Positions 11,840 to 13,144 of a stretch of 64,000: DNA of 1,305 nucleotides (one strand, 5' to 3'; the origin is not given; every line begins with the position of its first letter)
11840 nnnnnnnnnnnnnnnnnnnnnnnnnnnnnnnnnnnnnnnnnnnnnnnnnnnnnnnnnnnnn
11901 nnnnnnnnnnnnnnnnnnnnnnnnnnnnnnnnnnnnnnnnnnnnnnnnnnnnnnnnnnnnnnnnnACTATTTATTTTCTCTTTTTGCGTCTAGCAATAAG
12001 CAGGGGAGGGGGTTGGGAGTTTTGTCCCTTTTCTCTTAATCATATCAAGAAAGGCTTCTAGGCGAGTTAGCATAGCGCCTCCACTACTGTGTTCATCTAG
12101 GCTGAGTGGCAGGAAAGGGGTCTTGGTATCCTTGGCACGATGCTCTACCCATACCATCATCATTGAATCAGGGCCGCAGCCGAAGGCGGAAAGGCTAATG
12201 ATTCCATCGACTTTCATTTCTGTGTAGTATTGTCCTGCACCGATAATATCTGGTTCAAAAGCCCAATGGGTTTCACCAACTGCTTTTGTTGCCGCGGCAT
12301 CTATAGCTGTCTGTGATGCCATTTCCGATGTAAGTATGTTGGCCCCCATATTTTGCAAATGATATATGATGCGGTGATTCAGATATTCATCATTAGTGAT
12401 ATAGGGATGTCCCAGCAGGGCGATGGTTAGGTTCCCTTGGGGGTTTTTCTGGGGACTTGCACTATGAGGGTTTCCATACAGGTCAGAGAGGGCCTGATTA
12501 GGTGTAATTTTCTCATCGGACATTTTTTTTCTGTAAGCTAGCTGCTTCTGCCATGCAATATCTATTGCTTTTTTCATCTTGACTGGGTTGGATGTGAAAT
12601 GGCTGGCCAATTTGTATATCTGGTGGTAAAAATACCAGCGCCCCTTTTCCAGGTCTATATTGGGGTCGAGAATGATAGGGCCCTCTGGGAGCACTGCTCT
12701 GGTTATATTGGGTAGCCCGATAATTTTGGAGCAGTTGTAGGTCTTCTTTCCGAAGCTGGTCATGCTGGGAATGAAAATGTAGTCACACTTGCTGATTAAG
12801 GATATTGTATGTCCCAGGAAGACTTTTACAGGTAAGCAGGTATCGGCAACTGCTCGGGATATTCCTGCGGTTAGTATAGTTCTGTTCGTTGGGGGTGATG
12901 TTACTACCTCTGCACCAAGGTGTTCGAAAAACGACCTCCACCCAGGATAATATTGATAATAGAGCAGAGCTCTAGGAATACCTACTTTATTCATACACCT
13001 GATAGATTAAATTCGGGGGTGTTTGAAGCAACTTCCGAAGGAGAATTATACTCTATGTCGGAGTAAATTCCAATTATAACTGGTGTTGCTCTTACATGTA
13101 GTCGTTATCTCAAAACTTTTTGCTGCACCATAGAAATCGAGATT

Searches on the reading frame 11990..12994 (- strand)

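Call 57: search_protein_families(library=pfam, proteins=[window:11990-12994:-], max_evalue=0.001)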
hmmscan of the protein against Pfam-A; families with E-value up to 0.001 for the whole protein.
window:11990-12994:- (334 aa): 2 families
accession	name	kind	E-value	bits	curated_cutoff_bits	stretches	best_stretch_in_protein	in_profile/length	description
PF09989.15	DUF2229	-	2.1e-52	178.3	29.4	1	3-225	1-217/218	CoA enzyme activase uncharacterised domain (DUF2229)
PF06050.19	HGD-D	-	3.1e-08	34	28.4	1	256-319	278-342/342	2-hydroxyglutaryl-CoA dehydratase, D-component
